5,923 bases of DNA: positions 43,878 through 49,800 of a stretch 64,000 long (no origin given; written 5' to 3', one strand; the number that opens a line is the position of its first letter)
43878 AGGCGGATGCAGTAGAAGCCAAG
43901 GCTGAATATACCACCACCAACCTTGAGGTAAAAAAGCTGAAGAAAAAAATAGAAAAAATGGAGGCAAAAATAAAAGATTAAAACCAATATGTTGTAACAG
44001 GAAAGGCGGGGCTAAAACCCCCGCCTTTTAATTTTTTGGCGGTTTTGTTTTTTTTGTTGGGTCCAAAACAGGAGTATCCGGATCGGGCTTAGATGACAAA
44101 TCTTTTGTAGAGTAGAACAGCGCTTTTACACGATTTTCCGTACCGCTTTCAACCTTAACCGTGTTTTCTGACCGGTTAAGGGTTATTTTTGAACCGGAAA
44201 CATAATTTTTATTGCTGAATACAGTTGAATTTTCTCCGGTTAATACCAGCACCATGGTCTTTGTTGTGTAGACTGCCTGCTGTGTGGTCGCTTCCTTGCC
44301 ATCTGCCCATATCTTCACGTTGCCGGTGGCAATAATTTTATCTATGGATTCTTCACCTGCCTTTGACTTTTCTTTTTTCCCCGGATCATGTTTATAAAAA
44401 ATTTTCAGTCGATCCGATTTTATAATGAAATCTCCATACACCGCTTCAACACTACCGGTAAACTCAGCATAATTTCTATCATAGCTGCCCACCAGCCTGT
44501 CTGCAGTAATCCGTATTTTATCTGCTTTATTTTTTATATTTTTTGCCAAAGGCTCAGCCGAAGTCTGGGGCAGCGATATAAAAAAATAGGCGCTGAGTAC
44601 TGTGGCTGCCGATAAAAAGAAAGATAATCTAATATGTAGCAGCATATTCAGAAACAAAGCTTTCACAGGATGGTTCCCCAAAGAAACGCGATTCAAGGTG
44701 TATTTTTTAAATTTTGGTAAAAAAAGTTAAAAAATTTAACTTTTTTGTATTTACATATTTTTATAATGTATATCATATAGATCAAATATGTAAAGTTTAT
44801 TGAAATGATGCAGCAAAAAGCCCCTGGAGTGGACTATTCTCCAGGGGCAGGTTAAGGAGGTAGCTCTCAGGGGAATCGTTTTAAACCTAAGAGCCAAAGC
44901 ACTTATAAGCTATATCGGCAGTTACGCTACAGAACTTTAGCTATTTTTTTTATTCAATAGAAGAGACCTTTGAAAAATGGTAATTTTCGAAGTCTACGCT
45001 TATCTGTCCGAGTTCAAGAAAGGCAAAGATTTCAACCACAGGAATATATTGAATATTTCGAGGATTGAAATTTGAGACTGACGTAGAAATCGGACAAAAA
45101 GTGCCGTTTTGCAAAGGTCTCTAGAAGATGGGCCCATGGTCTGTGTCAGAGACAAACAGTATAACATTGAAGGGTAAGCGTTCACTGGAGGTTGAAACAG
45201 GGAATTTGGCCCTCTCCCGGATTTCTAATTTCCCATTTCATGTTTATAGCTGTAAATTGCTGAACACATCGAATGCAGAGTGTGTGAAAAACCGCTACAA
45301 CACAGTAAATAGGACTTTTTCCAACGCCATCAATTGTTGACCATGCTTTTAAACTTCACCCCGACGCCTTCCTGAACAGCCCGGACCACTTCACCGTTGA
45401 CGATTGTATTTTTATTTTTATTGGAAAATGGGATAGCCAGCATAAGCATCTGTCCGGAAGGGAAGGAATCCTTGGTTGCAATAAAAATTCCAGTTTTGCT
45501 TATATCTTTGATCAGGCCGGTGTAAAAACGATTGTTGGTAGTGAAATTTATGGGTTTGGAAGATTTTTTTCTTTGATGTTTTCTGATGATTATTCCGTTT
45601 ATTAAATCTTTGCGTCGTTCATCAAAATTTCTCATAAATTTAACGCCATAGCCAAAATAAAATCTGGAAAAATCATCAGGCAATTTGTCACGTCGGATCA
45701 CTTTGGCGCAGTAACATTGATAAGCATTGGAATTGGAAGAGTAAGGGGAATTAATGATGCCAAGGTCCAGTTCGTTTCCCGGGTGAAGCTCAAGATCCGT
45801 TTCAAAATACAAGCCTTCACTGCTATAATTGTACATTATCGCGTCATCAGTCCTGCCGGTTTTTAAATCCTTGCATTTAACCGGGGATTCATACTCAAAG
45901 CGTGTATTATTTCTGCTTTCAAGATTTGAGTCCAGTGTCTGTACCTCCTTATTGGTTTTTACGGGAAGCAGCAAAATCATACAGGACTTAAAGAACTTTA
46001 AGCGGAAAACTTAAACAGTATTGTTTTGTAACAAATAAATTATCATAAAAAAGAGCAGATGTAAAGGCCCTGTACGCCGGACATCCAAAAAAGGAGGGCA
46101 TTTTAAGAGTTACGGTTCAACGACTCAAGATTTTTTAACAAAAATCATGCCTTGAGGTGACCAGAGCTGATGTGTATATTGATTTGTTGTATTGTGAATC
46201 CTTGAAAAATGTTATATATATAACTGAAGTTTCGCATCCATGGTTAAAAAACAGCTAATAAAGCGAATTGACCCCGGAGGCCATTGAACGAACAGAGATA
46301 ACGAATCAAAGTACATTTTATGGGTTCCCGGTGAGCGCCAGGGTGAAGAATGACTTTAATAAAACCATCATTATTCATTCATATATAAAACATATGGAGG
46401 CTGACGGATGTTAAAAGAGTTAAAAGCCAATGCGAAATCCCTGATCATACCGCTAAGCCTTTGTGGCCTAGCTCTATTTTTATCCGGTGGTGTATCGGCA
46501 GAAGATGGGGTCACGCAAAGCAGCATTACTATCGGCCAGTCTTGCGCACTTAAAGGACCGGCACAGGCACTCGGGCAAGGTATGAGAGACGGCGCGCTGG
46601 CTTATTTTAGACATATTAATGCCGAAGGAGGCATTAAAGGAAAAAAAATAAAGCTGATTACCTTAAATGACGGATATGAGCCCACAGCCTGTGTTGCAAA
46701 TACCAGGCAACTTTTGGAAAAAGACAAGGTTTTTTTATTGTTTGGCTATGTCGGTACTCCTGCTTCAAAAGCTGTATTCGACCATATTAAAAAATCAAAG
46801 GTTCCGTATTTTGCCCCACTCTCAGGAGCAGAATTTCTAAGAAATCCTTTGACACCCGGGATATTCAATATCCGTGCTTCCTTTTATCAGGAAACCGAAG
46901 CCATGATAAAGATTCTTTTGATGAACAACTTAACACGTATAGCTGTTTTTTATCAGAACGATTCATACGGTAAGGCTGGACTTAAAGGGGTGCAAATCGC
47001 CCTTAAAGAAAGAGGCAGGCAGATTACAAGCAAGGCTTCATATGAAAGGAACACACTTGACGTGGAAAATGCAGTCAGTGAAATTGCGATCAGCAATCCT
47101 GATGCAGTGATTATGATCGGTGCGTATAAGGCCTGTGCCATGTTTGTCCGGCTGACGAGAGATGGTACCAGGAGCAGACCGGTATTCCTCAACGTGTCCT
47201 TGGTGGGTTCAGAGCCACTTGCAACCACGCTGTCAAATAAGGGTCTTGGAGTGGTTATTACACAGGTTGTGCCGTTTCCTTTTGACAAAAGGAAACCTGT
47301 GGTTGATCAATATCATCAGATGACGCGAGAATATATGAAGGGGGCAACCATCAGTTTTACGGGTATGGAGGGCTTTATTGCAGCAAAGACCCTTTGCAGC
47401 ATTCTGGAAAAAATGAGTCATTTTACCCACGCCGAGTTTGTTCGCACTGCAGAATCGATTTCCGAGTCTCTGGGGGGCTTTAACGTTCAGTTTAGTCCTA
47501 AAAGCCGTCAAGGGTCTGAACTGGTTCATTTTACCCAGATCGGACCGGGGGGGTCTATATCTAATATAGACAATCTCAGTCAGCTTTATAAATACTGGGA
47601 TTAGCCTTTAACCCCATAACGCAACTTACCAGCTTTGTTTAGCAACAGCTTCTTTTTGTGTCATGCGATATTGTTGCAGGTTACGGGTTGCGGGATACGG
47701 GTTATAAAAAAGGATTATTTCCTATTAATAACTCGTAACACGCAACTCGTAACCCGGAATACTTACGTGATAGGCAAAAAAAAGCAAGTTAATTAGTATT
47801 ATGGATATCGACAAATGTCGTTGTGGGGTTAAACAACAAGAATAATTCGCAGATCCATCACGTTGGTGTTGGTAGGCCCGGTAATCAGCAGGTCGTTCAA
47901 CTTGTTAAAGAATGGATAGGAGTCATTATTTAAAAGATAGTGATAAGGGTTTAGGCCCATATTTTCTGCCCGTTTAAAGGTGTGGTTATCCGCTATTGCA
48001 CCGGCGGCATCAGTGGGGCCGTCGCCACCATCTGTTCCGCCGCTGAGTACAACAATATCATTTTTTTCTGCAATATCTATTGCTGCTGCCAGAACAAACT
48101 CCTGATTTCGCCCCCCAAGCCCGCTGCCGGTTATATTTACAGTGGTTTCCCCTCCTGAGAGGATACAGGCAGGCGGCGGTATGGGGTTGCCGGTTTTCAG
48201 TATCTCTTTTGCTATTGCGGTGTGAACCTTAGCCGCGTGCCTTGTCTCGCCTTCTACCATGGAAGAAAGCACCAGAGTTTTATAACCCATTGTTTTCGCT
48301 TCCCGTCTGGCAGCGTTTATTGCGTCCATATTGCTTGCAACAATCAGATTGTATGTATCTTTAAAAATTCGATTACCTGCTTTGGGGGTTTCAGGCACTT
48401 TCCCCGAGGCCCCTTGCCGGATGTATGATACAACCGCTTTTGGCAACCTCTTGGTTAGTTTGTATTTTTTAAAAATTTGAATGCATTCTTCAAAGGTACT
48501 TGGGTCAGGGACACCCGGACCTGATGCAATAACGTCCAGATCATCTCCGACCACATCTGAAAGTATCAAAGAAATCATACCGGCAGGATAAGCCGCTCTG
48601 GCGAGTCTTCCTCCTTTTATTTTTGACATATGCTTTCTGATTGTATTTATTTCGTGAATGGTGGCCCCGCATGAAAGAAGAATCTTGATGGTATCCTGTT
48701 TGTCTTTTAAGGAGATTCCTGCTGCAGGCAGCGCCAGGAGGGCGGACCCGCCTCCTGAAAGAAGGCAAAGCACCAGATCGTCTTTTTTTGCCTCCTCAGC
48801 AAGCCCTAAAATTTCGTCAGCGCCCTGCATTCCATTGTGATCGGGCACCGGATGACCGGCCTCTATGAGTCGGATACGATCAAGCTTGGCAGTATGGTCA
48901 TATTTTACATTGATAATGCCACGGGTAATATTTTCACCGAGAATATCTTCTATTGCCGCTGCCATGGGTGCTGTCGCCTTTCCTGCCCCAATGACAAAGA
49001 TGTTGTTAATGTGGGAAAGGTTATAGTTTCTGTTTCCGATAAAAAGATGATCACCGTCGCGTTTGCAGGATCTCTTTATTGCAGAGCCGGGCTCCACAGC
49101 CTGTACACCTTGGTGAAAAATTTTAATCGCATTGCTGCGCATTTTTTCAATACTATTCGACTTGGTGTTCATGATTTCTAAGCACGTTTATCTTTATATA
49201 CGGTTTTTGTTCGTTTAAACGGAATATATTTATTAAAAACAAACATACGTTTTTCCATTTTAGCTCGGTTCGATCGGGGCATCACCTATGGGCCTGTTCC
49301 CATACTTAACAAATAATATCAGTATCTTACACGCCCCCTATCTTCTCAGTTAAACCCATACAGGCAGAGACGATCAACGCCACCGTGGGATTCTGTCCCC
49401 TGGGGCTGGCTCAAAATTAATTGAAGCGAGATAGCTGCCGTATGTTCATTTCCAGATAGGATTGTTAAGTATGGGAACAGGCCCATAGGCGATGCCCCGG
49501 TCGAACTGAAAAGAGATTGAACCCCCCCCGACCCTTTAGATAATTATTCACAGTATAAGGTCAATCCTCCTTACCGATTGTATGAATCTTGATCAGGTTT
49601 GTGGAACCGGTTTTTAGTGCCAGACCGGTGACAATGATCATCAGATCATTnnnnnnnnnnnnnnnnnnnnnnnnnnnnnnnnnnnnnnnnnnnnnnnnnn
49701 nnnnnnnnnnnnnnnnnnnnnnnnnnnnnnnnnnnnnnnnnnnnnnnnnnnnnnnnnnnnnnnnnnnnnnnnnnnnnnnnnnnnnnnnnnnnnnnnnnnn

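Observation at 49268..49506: Copy B of the hairpin-closed element: compensatory arm changes and one covarying internal hairpin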

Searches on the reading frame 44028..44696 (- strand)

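Call 54: search_protein_families(library=pfam, proteins=[window:44028-44696:-], max_evalue=0.00001)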
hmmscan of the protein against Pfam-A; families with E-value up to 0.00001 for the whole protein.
window:44028-44696:- (222 aa): 1 family
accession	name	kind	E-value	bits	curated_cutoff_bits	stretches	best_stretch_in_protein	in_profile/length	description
PF03968.19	LptD_N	-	4.2e-15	56.4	20.4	1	63-178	2-112/113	LptA/(LptD N-terminal domain) LPS transport protein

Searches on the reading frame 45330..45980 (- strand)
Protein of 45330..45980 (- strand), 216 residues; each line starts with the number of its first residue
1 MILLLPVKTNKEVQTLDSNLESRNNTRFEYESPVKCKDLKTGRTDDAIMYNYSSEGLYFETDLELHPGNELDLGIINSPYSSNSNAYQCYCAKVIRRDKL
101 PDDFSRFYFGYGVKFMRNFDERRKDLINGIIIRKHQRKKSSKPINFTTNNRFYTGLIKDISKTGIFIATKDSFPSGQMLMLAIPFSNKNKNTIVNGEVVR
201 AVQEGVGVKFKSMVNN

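Call 55: search_protein_families(library=pfam, proteins=[window:45330-45980:-], max_evalue=0.00001)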
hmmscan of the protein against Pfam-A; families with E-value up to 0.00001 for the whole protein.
window:45330-45980:- (216 aa): 1 family
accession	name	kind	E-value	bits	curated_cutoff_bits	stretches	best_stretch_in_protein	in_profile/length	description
PF07238.19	PilZ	-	8.6e-22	77.8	22.5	2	133-213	3-88/102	PilZ domain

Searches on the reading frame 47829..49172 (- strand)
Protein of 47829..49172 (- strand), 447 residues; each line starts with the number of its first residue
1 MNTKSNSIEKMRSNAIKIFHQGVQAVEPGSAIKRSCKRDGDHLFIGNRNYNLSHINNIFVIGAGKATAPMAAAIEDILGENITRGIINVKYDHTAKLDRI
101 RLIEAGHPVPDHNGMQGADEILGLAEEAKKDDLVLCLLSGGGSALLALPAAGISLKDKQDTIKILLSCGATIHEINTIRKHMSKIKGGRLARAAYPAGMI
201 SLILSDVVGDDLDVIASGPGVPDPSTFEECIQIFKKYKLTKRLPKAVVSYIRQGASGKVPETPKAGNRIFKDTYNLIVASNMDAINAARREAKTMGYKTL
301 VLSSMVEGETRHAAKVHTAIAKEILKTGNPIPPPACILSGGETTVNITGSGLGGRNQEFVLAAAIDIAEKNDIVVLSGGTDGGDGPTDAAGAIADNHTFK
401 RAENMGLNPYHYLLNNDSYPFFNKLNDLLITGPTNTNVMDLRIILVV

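Call 9: search_protein_families(library=pfam, proteins=[window:47829-49172:-])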
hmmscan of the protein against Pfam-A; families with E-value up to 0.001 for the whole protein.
window:47829-49172:- (447 aa): 2 families
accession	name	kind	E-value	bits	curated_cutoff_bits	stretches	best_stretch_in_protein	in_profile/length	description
PF13660.11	DUF4147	-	1.7e-90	303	23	1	16-251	3-233/234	Domain of unknown function (DUF4147)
PF05161.18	MOFRL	-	2.2e-41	140.8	28.3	1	335-440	1-106/106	MOFRL family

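Call 59: find_encoding_contigs(protein=window:47829-49172:-, flank=1500, max_places=6)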
Protein window:47829-49172:- (447 aa): 2 contigs read that carry it; 2 places shown.
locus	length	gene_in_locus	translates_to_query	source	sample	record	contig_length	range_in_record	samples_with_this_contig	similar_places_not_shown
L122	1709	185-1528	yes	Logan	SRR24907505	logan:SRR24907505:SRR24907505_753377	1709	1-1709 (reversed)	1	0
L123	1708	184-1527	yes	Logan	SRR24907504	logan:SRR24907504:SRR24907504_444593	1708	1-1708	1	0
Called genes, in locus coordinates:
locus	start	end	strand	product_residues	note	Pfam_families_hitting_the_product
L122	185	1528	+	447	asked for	PF13660:DUF4147, PF05161:MOFRL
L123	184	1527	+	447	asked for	PF13660:DUF4147, PF05161:MOFRL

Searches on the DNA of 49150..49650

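Call 6: search_rna_families(source=window, start=49150, end=49650, threshold=evalue, max_evalue=10, show_alignments=2)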
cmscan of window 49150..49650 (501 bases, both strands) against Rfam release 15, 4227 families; matches with E-value up to 10: 2.
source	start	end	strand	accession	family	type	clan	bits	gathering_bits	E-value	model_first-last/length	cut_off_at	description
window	49288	49486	-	RF04170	MIR7723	Gene; miRNA;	-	13.1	200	6.8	1-235/235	no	MIR7723 microRNA precursor family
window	49516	49584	-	RF00521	SAM_alpha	Cis-reg; riboswitch;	-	12.5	36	3.6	1-79/79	no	Alpha-proteobacteria SAM riboswitch aptamer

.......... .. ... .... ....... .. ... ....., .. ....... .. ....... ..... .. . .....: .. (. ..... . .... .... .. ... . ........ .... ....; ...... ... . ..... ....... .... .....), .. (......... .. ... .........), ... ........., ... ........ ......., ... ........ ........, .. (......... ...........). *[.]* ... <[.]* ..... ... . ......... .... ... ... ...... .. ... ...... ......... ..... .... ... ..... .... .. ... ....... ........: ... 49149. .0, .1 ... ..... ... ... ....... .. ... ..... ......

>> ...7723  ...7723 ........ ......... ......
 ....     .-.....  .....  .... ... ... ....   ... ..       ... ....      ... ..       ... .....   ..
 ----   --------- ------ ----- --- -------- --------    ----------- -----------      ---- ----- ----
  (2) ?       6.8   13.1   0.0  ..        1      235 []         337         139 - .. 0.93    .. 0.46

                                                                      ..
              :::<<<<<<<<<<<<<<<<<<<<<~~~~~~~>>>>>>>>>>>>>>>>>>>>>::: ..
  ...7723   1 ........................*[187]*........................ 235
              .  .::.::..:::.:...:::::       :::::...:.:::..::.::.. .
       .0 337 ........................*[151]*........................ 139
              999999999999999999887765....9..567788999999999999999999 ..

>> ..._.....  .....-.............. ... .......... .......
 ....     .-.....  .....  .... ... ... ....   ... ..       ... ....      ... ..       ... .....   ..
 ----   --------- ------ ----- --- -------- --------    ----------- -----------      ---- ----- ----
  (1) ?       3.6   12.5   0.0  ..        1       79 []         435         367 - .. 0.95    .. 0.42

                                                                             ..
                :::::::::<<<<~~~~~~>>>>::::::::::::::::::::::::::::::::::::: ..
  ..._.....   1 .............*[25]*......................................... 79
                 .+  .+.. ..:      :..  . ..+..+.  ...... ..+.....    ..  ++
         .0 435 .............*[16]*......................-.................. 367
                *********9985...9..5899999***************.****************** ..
